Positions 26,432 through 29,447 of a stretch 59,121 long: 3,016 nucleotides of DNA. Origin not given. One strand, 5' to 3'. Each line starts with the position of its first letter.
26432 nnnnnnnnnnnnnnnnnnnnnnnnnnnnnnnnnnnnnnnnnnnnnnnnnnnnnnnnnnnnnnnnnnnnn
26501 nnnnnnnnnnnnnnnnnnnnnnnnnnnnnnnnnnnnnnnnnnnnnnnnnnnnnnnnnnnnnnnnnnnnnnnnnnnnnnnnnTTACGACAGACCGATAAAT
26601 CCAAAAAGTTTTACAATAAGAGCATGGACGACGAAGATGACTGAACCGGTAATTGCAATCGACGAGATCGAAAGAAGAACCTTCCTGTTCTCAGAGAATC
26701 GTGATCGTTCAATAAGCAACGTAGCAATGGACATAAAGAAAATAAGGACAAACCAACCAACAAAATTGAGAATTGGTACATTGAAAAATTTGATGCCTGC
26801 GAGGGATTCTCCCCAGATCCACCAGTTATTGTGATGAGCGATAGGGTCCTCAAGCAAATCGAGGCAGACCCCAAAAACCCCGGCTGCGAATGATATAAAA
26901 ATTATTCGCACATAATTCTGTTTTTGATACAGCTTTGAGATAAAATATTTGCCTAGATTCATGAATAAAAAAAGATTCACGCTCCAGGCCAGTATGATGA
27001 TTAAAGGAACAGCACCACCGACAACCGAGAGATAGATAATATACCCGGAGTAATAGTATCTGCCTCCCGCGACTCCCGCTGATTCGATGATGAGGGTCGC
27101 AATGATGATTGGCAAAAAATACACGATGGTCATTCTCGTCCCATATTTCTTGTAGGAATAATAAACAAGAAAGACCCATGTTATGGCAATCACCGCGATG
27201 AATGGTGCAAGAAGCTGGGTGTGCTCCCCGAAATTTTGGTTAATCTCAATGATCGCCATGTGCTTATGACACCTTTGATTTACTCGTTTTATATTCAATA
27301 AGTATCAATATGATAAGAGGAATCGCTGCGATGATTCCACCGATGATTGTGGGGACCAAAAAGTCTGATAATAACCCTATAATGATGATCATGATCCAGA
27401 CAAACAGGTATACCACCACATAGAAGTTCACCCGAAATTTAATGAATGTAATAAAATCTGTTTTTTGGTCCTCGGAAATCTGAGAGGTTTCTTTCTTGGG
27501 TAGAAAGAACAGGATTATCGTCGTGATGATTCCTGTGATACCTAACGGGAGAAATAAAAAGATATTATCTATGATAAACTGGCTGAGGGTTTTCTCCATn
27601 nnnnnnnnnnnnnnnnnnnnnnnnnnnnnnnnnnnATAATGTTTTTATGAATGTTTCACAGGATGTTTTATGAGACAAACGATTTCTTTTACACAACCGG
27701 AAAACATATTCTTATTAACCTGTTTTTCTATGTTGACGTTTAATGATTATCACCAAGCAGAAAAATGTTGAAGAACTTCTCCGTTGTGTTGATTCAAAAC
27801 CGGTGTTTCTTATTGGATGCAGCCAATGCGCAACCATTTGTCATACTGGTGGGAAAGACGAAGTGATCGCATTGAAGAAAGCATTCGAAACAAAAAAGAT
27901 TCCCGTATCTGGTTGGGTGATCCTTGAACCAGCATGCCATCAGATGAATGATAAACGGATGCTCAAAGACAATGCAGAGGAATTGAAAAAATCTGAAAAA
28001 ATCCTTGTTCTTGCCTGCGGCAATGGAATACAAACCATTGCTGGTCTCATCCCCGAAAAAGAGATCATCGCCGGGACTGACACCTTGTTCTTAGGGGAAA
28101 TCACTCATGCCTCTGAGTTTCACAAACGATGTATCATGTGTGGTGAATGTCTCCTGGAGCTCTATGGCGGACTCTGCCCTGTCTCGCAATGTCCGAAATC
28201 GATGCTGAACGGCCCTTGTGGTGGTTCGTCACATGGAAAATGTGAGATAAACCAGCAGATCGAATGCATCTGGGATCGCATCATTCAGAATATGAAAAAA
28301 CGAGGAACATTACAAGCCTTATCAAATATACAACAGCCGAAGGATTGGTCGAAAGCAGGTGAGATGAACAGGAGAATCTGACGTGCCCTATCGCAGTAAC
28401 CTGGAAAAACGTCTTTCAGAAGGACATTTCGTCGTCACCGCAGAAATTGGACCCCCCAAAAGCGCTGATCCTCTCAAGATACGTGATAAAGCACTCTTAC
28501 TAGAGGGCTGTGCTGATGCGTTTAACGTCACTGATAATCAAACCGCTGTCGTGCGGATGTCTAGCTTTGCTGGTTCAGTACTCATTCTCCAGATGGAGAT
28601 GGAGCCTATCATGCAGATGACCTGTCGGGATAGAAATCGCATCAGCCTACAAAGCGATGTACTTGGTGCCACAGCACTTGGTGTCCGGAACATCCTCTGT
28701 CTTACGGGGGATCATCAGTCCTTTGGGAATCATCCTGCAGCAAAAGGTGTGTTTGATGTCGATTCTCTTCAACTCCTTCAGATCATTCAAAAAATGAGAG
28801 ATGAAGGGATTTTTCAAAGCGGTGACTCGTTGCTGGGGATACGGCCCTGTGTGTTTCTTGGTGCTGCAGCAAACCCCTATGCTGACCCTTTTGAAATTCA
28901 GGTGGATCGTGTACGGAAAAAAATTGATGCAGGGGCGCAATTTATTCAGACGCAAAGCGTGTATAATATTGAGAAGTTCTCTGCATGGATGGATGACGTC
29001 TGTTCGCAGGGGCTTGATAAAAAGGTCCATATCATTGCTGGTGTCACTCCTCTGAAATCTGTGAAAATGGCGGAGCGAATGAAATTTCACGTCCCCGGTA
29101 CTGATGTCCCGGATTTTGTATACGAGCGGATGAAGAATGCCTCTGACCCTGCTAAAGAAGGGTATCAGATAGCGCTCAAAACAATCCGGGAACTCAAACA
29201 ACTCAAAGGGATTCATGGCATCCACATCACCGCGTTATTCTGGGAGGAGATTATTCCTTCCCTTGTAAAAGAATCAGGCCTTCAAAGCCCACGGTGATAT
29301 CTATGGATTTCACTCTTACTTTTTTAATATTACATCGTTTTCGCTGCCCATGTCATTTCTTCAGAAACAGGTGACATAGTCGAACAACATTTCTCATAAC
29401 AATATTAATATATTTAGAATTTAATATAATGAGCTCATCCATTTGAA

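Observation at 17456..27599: Eight-gene minus-strand isoprenoid/lipid cluster with four UbiA prenyltransferases, GGR, CrtI-like oxidoreductase, CruF-like protein and a giant membrane protein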

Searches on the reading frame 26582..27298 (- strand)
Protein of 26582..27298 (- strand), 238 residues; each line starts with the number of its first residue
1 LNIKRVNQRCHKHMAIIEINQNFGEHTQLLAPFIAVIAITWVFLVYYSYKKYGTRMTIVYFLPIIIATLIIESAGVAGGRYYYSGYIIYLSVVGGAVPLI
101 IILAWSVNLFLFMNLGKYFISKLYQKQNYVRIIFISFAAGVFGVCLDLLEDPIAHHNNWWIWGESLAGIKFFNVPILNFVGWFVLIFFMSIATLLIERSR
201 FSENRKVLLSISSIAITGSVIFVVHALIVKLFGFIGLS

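Call 3: search_protein_families(library=pfam, proteins=[window:26582-27298:-], max_evalue=0.01)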
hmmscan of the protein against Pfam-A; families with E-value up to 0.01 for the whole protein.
window:26582-27298:- (238 aa): 1 family
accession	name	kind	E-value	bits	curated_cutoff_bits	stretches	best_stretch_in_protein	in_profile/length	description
PF04240.17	Caroten_synth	-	2.1e-17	64.2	25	1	36-226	5-189/209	Carotenoid biosynthesis protein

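Call 4: search_protein_families(library=ncbifam, proteins=[window:26582-27298:-], max_evalue=0.01)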
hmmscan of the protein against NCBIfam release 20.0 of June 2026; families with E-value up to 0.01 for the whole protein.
window:26582-27298:- (238 aa): 0 families

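Call 41: find_homologous_proteins(query=window:26582-27259:-, max_evalue=0.001)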
Query window:26582-27259:- (225 aa): 172 proteins with E <= 0.001 among 1729 candidates; the best 120 are listed.
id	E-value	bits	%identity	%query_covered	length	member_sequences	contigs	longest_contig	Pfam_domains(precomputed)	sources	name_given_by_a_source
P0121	9.3e-138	475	100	100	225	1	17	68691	PF04240.18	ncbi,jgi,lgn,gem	jgi:uncharacterized membrane protein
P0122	3.9e-126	437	89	100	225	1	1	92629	PF04240.18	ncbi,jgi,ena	jgi:putative membrane protein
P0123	1.0e-125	436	89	100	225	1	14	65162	PF04240.18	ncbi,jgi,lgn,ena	jgi:putative membrane protein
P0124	1.5e-125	435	89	100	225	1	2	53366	PF04240.18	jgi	-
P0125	4.2e-125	434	88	100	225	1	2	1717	PF04240.18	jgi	-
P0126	7.0e-124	430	88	100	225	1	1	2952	PF04240.18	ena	-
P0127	8.9e-124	430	87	100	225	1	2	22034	PF04240.18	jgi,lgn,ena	-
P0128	3.3e-123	428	87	100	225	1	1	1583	PF04240.18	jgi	-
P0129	1.4e-122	426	88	100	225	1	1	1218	PF04240.18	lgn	-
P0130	2.1e-122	425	87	100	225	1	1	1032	PF04240.18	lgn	-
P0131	1.9e-121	422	88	99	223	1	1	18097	PF04240.18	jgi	jgi:uncharacterized membrane protein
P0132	2.3e-121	422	86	100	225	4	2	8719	PF04240.18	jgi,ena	-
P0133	3.7e-121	421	86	100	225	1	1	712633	PF04240.18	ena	-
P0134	5.6e-121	421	87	99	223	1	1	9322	PF04240.18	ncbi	-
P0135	7.4e-121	420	87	100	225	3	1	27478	PF04240.18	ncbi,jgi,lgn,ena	ncbi:MAG: carotenoid biosynthesis protein [Candidatus Thermoplasmatota archaeon]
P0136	7.6e-121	420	86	100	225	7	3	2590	PF04240.18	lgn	-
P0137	9.2e-121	420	85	100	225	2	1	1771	PF04240.18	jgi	jgi:uncharacterized membrane protein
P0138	1.7e-120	419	85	100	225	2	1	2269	PF04240.18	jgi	jgi:uncharacterized membrane protein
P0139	4.9e-120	418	84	100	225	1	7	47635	PF04240.18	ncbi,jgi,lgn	-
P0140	5.4e-120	417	86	100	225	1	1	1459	PF04240.18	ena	-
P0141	5.5e-120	417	86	100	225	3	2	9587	PF04240.18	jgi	jgi:uncharacterized membrane protein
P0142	8.1e-120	417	85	100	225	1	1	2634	PF04240.18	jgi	jgi:uncharacterized membrane protein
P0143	8.9e-120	417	84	100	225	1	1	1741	PF04240.18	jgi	jgi:uncharacterized membrane protein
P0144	1.0e-119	416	84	100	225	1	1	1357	PF04240.18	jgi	-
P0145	1.0e-119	416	84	100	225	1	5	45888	PF04240.18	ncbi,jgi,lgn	-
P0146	1.2e-119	416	86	100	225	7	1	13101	PF04240.18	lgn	-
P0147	1.3e-119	416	84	100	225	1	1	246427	PF04240.18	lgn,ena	-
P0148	1.4e-119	416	84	100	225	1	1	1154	PF04240.18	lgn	-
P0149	1.5e-119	416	84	100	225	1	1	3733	PF04240.18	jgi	jgi:uncharacterized membrane protein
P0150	2.0e-119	416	84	100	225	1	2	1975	PF04240.18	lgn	-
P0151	2.3e-119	415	84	100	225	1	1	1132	PF04240.18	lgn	-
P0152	3.2e-119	415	85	100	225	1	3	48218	PF04240.18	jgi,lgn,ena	jgi:putative membrane protein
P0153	3.6e-119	415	84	100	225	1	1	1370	PF04240.18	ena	-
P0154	3.8e-119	415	84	100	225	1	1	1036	PF04240.18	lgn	-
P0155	4.0e-119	415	85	100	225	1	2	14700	PF04240.18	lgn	-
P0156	4.2e-119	414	83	100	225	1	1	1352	PF04240.18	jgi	jgi:uncharacterized membrane protein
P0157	5.8e-119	414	84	100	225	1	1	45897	PF04240.18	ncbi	-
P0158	8.3e-119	413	84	100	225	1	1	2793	PF04240.18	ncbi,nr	ncbi:MAG TPA: carotenoid biosynthesis protein [Candidatus Thermoplasmatota archaeon]|nr:carotenoid b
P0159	1.3e-118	413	84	100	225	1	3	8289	PF04240.18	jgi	-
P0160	1.5e-118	413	83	100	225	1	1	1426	PF04240.18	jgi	jgi:uncharacterized membrane protein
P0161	1.5e-118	413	84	100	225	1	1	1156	PF04240.18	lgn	-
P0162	1.8e-118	412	85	100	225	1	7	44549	PF04240.18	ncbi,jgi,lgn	jgi:putative membrane protein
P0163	2.9e-118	412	83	100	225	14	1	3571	PF04240.18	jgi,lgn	-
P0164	5.2e-118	411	83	99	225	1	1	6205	PF04240.18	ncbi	-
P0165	6.0e-118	411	87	98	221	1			PF04240.18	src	-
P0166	1.2e-117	410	84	100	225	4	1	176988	PF04240.18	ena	-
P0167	1.3e-117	410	84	100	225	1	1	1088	PF04240.18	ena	-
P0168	1.5e-117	409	83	100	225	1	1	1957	PF04240.18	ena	-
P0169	1.7e-117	409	85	99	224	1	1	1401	PF04240.18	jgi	jgi:uncharacterized membrane protein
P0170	1.9e-117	409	84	100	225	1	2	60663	PF04240.18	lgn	-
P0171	2.2e-117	409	83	100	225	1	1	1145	PF04240.18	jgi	-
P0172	3.6e-117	408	84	100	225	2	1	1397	PF04240.18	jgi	jgi:uncharacterized membrane protein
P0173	4.3e-117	408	82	100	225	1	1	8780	PF04240.18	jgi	jgi:uncharacterized membrane protein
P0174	1.2e-116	406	82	100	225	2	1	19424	PF04240.18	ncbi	-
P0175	1.3e-116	406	82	100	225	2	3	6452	PF04240.18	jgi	jgi:uncharacterized membrane protein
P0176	1.4e-116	406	85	99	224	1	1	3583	PF04240.18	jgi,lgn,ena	-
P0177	1.9e-116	406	83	100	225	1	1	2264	PF04240.18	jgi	jgi:uncharacterized membrane protein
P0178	2.0e-116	406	84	100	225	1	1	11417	PF04240.18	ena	-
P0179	3.0e-116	405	84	100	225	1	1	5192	PF04240.18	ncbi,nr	ncbi:MAG: carotenoid biosynthesis protein [Euryarchaeota archaeon]|nr:carotenoid biosynthesis protei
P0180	4.9e-116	404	83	100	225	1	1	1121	PF04240.18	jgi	jgi:putative membrane protein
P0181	8.9e-116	404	81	100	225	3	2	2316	PF04240.18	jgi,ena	-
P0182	1.1e-115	403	84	100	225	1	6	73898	PF04240.18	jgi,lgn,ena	jgi:putative membrane protein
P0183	1.3e-115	403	83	100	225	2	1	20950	PF04240.18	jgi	jgi:putative membrane protein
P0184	1.4e-115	403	83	100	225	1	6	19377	PF04240.18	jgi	jgi:putative membrane protein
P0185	2.3e-115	402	83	100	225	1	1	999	PF04240.18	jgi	jgi:putative membrane protein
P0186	3.7e-115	402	83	100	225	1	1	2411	PF04240.18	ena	-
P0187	1.1e-114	400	81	100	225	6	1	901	PF04240.18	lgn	-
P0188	1.1e-114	400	81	100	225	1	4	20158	PF04240.18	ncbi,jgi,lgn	jgi:uncharacterized membrane protein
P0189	9.0e-114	397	80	100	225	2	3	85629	PF04240.18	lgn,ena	-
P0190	1.2e-113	397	81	100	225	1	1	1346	PF04240.18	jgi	jgi:uncharacterized membrane protein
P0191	1.6e-113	396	81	100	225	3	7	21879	PF04240.18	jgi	jgi:uncharacterized membrane protein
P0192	1.1e-112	393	79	100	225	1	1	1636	PF04240.18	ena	-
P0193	1.3e-112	393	80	100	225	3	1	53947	PF04240.18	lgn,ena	-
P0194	1.5e-112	393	77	100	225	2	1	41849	PF04240.18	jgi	jgi:putative membrane protein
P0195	7.4e-112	391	78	100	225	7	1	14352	PF04240.18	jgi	jgi:putative membrane protein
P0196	8.5e-112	391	80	100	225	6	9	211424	PF04240.18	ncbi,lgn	-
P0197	2.4e-111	389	77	100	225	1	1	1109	PF04240.18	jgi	jgi:uncharacterized membrane protein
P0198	3.5e-111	389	80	100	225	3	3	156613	PF04240.18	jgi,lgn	-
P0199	3.7e-111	388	77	100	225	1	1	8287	PF04240.18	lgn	-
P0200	7.3e-111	388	76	99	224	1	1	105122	PF04240.18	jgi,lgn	-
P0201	8.8e-111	387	79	100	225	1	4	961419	PF04240.18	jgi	jgi:uncharacterized membrane protein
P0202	1.8e-110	386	77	100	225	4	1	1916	PF04240.18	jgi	jgi:putative membrane protein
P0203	1.9e-110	386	78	100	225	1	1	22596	PF04240.18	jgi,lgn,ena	-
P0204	3.6e-110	385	77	100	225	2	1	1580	PF04240.18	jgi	jgi:bisanhydrobacterioruberin hydratase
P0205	1.7e-109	383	78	100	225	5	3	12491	PF04240.18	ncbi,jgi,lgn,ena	-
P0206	6.0e-109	381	76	100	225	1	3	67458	PF04240.18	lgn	-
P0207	1.2e-107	377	77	100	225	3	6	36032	PF04240.18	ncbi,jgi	jgi:uncharacterized membrane protein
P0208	2.9e-106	372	78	100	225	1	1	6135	PF04240.18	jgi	jgi:uncharacterized membrane protein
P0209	7.0e-106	371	78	100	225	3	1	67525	PF04240.18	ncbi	-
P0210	2.1e-105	370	76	100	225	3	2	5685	PF04240.18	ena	-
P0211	1.8e-103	363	72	100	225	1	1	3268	PF04240.18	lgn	-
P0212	3.1e-102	359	73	100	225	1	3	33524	PF04240.18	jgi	jgi:hypothetical protein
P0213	1.9e-101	357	72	99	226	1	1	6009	PF04240.18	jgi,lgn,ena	-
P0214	2.4e-101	356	73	99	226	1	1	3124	PF04240.18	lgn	-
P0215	4.6e-100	352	90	81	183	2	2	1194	PF04240.18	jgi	jgi:putative membrane protein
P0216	4.0e-99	349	71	100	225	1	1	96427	PF04240.18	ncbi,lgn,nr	ncbi:MAG: carotenoid biosynthesis protein [Candidatus Thermoplasmatota archaeon]|nr:carotenoid biosy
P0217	8.5e-98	345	85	81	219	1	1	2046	PF04240.18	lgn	-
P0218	3.7e-97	343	69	100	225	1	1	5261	PF04240.18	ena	-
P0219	2.6e-96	340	68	100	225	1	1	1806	PF04240.18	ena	-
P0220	5.3e-96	339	66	100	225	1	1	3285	PF04240.18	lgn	-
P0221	6.6e-96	339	68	100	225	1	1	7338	PF04240.18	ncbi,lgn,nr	ncbi:MAG: carotenoid biosynthesis protein [Candidatus Thermoplasmatota archaeon]|nr:carotenoid biosy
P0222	8.9e-96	338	68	100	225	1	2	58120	PF04240.18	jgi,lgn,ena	-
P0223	1.4e-95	338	69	100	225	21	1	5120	PF04240.18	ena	-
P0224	4.6e-95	336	67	100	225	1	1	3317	PF04240.18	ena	-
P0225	5.6e-95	336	68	100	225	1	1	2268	PF04240.18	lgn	-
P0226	1.4e-94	334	68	100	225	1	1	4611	PF04240.18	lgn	-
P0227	2.0e-94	334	65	100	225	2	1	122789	PF04240.18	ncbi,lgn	-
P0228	2.3e-94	334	68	100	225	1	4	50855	PF04240.18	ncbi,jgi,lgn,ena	-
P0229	4.7e-94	333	67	100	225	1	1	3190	PF04240.18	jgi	-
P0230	1.0e-93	331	64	100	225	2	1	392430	PF04240.18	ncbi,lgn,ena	-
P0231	1.0e-93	331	66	100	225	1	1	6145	PF04240.18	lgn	-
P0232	1.5e-93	331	68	100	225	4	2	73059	PF04240.18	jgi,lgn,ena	-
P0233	1.9e-93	331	65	100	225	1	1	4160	PF04240.18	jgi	jgi:bisanhydrobacterioruberin hydratase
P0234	6.2e-93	329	66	100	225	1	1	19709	PF04240.18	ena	-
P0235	6.7e-93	329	66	100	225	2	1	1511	PF04240.18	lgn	-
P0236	9.0e-93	328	64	100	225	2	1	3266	PF04240.18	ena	-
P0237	1.1e-92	328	64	100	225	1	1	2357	PF04240.18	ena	-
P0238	1.8e-92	327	64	100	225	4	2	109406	PF04240.18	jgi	jgi:uncharacterized membrane protein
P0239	1.9e-92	327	67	99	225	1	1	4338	PF04240.18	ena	-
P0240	3.1e-92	327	64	100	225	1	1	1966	PF04240.18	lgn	-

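Call 47: search_dna_similar(query=window:26582-27259:-, collection=plasmids, mode=protein, max_evalue=0.001, max_rows=20)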
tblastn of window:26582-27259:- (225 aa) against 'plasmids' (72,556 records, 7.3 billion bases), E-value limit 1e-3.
Records with a match: 2; places in all: 2; records where one place covers at least 80% of the query: 0.
Best place of each record, by identity: <60% 2.
By first word of the organism name: Klebsiella 2.
By predicted mobility (MOB-suite, as given by PLSDB): mobilizable 1; conjugative 1.
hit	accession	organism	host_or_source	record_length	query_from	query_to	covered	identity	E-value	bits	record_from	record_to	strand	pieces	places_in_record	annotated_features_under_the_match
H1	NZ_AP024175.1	Klebsiella pneumoniae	-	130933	45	195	67%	27.8%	2e-4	49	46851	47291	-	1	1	carotenoid biosynthesis protein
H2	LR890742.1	Klebsiella pneumoniae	Homo sapiens,fluid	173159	45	195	67%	27.8%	2e-4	49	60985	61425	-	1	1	none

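Call 92: get_annotated_region(hit=H1, flank=7000)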
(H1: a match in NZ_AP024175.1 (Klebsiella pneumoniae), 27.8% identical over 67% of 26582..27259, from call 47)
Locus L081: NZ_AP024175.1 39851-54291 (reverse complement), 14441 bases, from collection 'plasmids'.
description: Klebsiella pneumoniae strain KSB1_9A plasmid pKSB1_9A_2, complete sequence
organism: Klebsiella pneumoniae (NCBI taxid 573)
taxonomy: Bacteria; Pseudomonadota; Gammaproteobacteria; Enterobacterales; Enterobacteriaceae; Klebsiella; Klebsiella pneumoniae
host: -; source: -; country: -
typing (MOB-suite, as given by PLSDB): mobilizable; replicon IncFII,IncR,rep_cluster_2183
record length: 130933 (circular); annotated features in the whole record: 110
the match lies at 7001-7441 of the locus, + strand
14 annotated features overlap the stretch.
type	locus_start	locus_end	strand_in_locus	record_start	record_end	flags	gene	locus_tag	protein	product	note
CDS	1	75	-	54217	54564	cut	tnpB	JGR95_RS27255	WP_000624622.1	IS66 family insertion sequence element accessory protein TnpB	-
CDS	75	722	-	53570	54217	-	tnpA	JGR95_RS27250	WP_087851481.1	IS66-like element accessory protein TnpA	GO:0006313 - DNA transposition [Evidence IEA]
CDS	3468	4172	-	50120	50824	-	-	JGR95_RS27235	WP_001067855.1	IS6-like element IS26 family transposase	GO:0006313 - DNA transposition [Evidence IEA]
CDS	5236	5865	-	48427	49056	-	-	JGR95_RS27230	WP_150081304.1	TetR/AcrR family transcriptional regulator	GO:0006355 - regulation of DNA-templated transcription [Evidence IEA]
CDS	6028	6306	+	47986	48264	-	-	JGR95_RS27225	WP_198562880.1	EF-hand domain-containing protein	-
CDS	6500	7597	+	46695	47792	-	-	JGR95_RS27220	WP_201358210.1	carotenoid biosynthesis protein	-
CDS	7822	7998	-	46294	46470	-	-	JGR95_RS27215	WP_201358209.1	hypothetical protein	-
CDS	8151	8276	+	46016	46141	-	-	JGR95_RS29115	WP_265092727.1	hypothetical protein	-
CDS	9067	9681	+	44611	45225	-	-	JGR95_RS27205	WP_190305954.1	TetR/AcrR family transcriptional regulator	GO:0006355 - regulation of DNA-templated transcription [Evidence IEA]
CDS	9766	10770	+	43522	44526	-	-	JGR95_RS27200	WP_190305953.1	alpha/beta fold hydrolase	-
CDS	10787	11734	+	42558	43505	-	-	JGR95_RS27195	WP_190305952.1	tripartite tricarboxylate transporter substrate binding protein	-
CDS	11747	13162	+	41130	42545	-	-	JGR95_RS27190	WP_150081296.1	FAD-linked oxidase C-terminal domain-containing protein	-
CDS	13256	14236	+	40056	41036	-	-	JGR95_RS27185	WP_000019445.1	IS5-like element ISKpn26 family transposase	GO:0006313 - DNA transposition [Evidence IEA]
CDS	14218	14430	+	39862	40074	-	-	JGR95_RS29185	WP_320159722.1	hypothetical protein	-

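Call 96: search_protein_families(library=ncbifam, proteins=[window:26582-27259:-], max_evalue=10)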
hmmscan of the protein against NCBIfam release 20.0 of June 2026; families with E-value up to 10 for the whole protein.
window:26582-27259:- (225 aa): 0 families

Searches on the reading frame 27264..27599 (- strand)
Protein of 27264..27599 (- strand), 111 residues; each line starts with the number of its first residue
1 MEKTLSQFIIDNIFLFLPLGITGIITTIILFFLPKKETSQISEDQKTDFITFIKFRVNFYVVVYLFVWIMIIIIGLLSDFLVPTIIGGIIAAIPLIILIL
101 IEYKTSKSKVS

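Call 3: search_protein_families(library=pfam, proteins=[window:27264-27599:-], max_evalue=0.01)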
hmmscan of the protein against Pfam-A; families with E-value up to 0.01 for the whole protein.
window:27264-27599:- (111 aa): 1 family
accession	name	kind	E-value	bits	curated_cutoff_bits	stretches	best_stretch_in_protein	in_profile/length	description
PF09685.15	DUF4870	-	0.0063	16.9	25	1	7-104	6-91/107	Domain of unknown function (DUF4870)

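Call 4: search_protein_families(library=ncbifam, proteins=[window:27264-27599:-], max_evalue=0.01)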
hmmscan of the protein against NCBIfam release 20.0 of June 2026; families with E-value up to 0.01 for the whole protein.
window:27264-27599:- (111 aa): 1 family
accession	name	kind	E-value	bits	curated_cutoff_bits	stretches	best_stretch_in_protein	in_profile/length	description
NF045693.1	GCarotHydoxCruF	equivalog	0.0048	16.2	400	0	50-107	227-284/310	gamma-carotene 1'-hydroxylase CruF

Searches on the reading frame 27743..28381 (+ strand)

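Call 8: search_protein_families(library=pfam, proteins=[window:27743-28381:+], max_evalue=0.001)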
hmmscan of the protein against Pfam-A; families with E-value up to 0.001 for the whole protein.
window:27743-28381:+ (212 aa): 1 family
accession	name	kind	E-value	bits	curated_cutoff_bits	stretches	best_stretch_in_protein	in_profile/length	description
PF12225.13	DUF5981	-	2.5e-33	114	23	1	110-203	2-95/95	Methylene-tetrahydrofolate reductase C terminal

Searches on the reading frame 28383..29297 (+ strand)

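Call 8: search_protein_families(library=pfam, proteins=[window:28383-29297:+], max_evalue=0.001)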
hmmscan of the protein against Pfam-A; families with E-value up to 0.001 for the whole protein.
window:28383-29297:+ (304 aa): 1 family
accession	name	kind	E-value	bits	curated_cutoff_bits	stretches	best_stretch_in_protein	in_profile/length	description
PF02219.23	MTHFR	-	1.4e-38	133.3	24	1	7-299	2-287/287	Methylenetetrahydrofolate reductase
